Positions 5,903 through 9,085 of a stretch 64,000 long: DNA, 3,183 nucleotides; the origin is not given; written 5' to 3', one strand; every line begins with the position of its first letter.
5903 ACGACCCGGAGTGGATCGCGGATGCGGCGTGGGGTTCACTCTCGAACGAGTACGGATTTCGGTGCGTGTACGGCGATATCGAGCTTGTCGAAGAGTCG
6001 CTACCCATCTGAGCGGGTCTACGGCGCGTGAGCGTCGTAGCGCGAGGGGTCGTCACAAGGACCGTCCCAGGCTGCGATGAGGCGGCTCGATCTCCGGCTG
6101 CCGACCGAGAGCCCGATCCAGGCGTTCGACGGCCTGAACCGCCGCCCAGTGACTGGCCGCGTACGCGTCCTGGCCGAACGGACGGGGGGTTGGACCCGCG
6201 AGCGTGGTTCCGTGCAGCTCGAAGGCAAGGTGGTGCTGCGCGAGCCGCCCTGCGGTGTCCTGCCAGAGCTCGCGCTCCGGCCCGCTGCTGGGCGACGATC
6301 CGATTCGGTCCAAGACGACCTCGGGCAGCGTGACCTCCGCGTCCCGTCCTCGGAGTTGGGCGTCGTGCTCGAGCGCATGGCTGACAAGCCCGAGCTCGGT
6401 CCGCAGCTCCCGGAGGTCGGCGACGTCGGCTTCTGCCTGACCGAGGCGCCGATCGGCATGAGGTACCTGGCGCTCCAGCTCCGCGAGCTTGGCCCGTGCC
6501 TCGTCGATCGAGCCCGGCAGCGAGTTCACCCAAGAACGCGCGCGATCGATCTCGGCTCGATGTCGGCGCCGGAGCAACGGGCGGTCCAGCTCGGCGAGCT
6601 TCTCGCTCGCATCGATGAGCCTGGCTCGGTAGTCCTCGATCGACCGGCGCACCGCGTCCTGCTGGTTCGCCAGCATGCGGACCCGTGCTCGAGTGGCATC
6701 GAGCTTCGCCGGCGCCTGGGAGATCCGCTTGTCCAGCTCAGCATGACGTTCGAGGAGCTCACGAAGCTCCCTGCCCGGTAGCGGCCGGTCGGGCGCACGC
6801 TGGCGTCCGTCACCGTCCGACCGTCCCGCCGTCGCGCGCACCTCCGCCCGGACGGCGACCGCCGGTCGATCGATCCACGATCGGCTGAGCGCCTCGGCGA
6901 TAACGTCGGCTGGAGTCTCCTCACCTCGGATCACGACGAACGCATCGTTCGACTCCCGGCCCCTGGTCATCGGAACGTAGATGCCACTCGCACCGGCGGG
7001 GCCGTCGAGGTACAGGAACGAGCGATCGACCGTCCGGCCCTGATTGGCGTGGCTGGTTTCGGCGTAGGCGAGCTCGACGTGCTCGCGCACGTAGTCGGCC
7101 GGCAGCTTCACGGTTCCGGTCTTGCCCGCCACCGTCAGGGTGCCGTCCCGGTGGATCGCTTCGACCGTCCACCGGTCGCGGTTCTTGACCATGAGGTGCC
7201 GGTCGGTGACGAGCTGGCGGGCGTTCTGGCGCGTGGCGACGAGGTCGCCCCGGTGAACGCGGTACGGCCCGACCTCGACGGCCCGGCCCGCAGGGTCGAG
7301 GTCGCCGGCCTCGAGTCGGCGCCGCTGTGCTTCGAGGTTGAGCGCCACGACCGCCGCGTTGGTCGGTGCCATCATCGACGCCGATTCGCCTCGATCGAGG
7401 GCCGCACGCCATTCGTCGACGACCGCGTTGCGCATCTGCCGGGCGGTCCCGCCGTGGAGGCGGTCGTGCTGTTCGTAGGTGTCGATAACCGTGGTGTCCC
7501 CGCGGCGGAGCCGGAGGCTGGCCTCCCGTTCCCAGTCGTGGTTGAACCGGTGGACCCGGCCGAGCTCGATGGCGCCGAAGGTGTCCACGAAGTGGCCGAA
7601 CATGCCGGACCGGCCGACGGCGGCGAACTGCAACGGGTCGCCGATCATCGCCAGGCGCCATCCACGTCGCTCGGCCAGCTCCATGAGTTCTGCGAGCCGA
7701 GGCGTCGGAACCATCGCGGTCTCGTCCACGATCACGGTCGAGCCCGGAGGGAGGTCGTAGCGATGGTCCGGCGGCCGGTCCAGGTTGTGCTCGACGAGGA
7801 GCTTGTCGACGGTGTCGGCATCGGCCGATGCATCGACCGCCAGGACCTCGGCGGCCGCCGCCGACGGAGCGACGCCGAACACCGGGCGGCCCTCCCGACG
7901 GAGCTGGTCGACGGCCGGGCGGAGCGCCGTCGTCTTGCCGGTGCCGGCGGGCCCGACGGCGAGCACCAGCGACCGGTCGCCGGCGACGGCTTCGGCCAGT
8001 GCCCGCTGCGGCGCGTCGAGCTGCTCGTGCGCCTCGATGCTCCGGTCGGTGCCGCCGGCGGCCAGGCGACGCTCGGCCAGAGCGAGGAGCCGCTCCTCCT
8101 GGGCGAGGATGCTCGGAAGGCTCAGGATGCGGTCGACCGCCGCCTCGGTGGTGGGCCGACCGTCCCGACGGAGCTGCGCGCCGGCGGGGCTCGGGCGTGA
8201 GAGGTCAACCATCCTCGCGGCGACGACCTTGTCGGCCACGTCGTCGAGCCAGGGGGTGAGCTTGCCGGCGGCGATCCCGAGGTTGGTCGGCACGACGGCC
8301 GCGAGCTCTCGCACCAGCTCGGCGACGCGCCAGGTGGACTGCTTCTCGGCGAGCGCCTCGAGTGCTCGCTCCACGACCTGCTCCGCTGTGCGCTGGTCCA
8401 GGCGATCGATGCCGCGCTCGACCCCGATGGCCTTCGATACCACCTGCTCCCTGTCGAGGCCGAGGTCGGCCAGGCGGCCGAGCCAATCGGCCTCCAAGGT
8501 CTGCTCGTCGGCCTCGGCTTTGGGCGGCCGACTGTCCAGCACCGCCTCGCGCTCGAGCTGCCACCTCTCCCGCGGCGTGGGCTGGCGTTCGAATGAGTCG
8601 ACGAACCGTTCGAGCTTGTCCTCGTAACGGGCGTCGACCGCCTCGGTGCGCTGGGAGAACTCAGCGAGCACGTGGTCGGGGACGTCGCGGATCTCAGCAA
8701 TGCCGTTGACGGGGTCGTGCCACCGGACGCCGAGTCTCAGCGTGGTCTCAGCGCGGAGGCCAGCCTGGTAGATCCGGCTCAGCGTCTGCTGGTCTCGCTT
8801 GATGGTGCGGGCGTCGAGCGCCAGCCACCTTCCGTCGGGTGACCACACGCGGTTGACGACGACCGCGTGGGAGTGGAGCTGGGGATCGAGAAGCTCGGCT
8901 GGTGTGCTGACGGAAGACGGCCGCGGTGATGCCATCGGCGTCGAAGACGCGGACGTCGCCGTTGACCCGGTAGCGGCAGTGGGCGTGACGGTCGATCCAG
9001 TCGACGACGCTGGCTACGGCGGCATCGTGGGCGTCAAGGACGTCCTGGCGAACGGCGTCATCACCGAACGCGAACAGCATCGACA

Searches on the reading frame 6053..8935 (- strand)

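Call 11: search_protein_families(library=pfam, proteins=[window:6053-8935:-], max_evalue=0.001)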
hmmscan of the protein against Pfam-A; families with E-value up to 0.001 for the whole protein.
window:6053-8935:- (960 aa): 12 families
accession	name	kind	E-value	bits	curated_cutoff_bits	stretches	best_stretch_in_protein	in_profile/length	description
PF13604.12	AAA_30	-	5.9e-49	166.9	27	1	305-497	1-190/191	AAA domain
PF08751.17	TrwC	-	3.5e-30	106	25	1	16-157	152-285/286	TrwC relaxase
PF13245.12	AAA_19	-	8e-15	55.6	25.1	1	316-442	4-134/134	AAA domain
PF22232.2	TraI_hel_assoc_N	-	8.1e-06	26.8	27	1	329-431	2-98/99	TraI helicase-associated ssDNA bd, N-terminal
PF25199.1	nSTAND_NTPase5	-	6.4e-05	23.3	34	1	311-360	30-81/145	Novel STAND NTPase 5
PF13481.12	AAA_25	-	7e-05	23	27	1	306-438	18-155/195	AAA domain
PF13401.12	AAA_22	-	0.00012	22.9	27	0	320-379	4-50/130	AAA domain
PF01443.25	Viral_helicase1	-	0.00018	21.8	21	0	328-453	5-115/228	Viral superfamily 1 RNA helicase core domain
PF13086.12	AAA_11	-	0.00025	21.3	27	0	305-365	1-68/257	AAA domain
PF00437.27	T2SSE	-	0.00048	19.3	24.9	0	269-350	95-171/370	Type II/IV secretion system protein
PF13191.12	AAA_16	-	0.00078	20.4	32.6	1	304-361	7-60/167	AAA ATPase domain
PF02562.22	PhoH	-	0.00092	19.2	27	0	309-347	8-46/205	PhoH-like protein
